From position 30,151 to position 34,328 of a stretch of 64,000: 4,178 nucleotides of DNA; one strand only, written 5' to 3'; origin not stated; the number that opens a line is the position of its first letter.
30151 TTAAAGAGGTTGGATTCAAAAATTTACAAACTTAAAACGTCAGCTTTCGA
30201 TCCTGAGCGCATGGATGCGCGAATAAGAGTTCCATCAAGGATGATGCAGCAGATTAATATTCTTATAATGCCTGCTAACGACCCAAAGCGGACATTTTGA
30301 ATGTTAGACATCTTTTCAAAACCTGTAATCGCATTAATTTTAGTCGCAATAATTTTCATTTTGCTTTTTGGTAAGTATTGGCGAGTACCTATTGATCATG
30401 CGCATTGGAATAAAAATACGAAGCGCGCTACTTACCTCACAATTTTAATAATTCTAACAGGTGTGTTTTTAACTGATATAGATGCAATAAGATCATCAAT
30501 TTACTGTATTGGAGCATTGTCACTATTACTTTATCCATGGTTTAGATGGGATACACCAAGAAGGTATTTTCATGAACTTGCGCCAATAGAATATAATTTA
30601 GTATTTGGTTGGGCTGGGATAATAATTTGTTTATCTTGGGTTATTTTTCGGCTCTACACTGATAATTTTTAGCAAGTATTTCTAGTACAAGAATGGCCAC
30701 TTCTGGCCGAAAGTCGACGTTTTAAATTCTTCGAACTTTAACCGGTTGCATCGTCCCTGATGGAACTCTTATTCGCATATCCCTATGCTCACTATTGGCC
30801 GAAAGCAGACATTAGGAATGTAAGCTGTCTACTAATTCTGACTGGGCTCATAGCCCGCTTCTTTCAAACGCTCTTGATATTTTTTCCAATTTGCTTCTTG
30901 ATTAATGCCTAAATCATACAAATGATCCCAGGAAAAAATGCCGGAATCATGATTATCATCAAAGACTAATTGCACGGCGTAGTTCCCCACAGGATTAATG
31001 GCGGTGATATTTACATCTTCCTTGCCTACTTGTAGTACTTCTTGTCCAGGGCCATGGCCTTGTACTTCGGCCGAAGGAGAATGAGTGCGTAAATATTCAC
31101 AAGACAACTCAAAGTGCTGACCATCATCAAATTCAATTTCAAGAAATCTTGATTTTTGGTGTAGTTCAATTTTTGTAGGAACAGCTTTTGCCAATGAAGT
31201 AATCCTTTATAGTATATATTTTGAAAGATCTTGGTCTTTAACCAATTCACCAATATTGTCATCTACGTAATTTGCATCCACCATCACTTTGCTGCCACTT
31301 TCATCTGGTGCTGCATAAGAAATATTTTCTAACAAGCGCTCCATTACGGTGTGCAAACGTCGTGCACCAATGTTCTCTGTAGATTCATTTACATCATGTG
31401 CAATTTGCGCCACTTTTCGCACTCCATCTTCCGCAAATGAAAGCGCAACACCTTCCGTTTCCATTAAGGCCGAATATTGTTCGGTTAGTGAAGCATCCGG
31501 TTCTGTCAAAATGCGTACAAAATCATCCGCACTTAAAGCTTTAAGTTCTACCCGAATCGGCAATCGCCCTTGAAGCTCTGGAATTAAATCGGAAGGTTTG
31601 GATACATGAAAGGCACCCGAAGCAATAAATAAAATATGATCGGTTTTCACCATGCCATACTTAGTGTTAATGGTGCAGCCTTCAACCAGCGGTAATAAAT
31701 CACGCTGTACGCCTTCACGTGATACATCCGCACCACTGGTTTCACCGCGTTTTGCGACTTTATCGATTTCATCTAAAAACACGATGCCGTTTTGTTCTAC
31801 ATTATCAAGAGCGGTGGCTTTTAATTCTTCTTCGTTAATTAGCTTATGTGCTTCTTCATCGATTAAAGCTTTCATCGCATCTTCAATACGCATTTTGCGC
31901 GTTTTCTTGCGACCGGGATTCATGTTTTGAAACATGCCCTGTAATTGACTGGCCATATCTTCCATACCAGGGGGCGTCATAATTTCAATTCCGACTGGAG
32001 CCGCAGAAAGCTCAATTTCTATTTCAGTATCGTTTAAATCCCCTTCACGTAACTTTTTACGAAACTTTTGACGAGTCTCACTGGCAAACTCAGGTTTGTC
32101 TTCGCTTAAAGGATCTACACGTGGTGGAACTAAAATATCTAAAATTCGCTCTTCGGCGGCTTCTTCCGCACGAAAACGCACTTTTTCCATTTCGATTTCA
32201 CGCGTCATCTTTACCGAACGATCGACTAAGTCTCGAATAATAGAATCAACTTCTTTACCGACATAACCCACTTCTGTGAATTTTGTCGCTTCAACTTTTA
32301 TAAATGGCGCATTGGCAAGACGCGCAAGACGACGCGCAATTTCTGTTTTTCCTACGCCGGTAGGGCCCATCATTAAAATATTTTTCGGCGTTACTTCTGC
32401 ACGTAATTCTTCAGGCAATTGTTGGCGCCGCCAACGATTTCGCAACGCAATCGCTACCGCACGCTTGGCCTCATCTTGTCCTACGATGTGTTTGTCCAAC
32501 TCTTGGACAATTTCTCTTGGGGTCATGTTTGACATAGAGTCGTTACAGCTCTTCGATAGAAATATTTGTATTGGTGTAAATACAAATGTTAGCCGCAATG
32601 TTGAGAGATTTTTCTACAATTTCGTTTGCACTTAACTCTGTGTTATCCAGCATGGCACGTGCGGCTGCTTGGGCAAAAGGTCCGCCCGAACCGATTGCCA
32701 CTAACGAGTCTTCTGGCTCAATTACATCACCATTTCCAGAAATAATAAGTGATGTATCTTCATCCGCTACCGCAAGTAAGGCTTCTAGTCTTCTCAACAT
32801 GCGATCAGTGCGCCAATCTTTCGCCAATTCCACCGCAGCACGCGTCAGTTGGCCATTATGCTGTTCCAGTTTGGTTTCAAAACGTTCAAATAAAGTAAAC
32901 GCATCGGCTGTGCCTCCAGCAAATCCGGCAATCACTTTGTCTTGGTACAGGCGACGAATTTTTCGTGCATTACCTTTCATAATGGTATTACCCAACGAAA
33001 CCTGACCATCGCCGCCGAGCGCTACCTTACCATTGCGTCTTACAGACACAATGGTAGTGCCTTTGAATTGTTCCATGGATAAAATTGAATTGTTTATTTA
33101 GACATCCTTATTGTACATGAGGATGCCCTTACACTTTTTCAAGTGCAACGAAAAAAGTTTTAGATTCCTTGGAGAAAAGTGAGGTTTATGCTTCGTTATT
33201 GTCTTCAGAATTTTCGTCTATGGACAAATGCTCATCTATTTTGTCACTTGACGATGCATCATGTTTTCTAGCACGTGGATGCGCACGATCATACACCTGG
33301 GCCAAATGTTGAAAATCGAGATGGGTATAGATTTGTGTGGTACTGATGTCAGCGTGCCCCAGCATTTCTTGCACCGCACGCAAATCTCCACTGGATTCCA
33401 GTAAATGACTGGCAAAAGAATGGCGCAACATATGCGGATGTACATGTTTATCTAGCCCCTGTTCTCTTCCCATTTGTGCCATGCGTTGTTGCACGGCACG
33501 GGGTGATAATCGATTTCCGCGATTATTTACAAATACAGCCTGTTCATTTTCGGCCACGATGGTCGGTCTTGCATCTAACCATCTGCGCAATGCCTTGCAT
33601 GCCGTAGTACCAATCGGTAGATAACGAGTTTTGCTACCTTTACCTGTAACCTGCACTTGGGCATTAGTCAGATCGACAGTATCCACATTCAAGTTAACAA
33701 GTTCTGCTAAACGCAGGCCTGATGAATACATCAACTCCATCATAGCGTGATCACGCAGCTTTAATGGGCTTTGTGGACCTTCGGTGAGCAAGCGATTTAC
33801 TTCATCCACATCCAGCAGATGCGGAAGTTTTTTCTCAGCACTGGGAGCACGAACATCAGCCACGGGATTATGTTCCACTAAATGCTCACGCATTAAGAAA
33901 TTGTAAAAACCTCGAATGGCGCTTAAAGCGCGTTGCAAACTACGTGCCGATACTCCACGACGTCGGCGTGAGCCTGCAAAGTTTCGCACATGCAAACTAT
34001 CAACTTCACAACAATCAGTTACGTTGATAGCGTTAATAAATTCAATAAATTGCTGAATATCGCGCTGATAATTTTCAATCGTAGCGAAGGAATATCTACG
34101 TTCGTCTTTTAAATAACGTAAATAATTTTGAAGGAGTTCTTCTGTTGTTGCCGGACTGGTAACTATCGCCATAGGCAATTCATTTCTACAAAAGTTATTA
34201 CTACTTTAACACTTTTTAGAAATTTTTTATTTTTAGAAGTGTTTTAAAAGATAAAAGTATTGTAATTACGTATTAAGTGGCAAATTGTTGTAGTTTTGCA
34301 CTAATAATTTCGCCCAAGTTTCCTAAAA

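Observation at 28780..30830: Three tandem ORF-plus-repeat modules headed by an AAC(3)-I-like gene: cassette-array architecture without an integrase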

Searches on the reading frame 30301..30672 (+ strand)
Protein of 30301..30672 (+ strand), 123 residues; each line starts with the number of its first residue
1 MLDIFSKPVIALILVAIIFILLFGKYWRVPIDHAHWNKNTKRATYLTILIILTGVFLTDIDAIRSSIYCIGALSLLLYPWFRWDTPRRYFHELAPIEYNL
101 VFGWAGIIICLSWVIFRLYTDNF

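Call 11: search_protein_families(library=pfam, proteins=[window:30301-30672:+], max_evalue=0.1)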
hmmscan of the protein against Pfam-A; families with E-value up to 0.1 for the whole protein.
window:30301-30672:+ (123 aa): 0 families

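Call 12: search_protein_families(library=ncbifam, proteins=[window:30301-30672:+], max_evalue=0.1)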
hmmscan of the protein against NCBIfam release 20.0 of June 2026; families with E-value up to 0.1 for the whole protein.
window:30301-30672:+ (123 aa): 0 families

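Call 60: search_protein_representatives(protein=window:30301-30672:+)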
Query: 123 residues. Proteins with E-value up to 0.001 (for the whole library): 5; up to 1e-10: 1; up to 1e-30: 0. The best 5 are listed.
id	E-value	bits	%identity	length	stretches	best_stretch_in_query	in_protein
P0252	4.5e-23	98.1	79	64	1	5-66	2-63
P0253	1.5e-10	57.6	36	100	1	30-119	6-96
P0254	1.6e-06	44.5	38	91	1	35-115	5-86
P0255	5.1e-06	42.9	35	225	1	40-120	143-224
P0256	1.6e-04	38.1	48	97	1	66-111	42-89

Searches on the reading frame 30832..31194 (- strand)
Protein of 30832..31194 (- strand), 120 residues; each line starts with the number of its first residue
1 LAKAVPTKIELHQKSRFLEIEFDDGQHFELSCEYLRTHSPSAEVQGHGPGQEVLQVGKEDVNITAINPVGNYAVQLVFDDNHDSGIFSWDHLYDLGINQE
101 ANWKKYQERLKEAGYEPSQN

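Call 11: search_protein_families(library=pfam, proteins=[window:30832-31194:-], max_evalue=0.1)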
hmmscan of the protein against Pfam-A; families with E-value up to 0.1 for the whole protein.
window:30832-31194:- (120 aa): 2 families
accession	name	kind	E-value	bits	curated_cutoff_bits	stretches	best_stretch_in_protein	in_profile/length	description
PF06155.17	GBBH-like_N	-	1.4e-32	112.7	22.8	1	9-93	1-85/85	Gamma-butyrobetaine hydroxylase-like, N-terminal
PF21744.3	BAHCC1-like_Tudor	-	0.08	13.3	28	0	11-36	37-62/69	BAHCC1-like, Tudor domain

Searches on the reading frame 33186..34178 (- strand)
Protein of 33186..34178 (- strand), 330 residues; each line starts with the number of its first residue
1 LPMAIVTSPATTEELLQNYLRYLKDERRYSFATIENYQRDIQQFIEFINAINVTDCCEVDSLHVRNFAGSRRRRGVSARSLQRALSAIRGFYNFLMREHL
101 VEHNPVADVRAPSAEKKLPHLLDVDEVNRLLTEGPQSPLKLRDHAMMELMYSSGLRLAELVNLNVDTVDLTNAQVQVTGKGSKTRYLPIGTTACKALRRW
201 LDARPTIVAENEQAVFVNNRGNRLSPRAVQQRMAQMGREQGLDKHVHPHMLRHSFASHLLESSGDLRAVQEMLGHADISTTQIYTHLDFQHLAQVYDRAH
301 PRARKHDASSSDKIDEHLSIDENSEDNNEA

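Call 64: search_protein_families(library=pfam, proteins=[window:33186-34178:-], max_evalue=0.00001)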
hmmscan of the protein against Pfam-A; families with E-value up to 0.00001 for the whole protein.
window:33186-34178:- (330 aa): 4 families
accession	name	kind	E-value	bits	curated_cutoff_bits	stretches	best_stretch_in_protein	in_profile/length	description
PF00589.27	Phage_integrase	-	3.6e-53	180.3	27.1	1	122-291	3-172/172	Phage integrase family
PF02899.23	Phage_int_SAM_1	-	1.5e-21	76.9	22.3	1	16-99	1-83/83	Phage integrase, N-terminal SAM-like domain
PF13495.12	Phage_int_SAM_4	-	5.8e-08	33.5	27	1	15-98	1-81/85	Phage integrase, N-terminal SAM-like domain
PF12834.13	Phage_int_SAM_2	-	7.5e-06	26.9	22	0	20-98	8-88/91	Phage integrase, N-terminal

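Call 65: search_protein_families(library=ncbifam, proteins=[window:33186-34178:-], max_evalue=1e-10)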
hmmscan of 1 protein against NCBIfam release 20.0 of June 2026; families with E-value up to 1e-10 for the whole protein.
window:33186-34178:- (330 aa): 10 families
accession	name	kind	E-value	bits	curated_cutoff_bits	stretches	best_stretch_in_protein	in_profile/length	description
TIGR02224.1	recomb_XerC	equivalog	7.4e-113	376.8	335.15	1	18-305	2-295/295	tyrosine recombinase XerC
TIGR02225.1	recomb_XerD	equivalog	2.1e-93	312.8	329.6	1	17-303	1-290/290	site-specific tyrosine recombinase XerD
NF001399.0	PRK00283.1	subfamily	3.5e-92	308.9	279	1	12-303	5-299/300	tyrosine recombinase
NF040815.2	recomb_XerA_Arch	equivalog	1.9e-70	237.4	220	1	18-296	2-263/263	site-specific tyrosine recombinase/integron integrase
NF002331.0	PRK01287.1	subfamily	4.5e-64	216.7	371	1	7-327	21-352/365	site-specific tyrosine recombinase XerC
TIGR02249.1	integrase_gron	subfamily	4.1e-44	151.2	265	2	224-295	237-308/315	integron integrase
NF003462.0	PRK05084.1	equivalog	1.5e-36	125.9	267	1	140-298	194-355/360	tyrosine recombinase XerS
NF011946.0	PRK15417.1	equivalog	1.2e-25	90.4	435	1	229-287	257-315/337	integron integrase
NF007370.0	PRK09870.1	subfamily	1.5e-23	83.5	221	1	114-305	5-197/200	tyrosine-type DNA invertase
NF007371.0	PRK09871.1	subfamily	6.8e-23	81.2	222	1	125-301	10-188/198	tyrosine-type DNA invertase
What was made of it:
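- The only recombinase is XerC (call 65).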
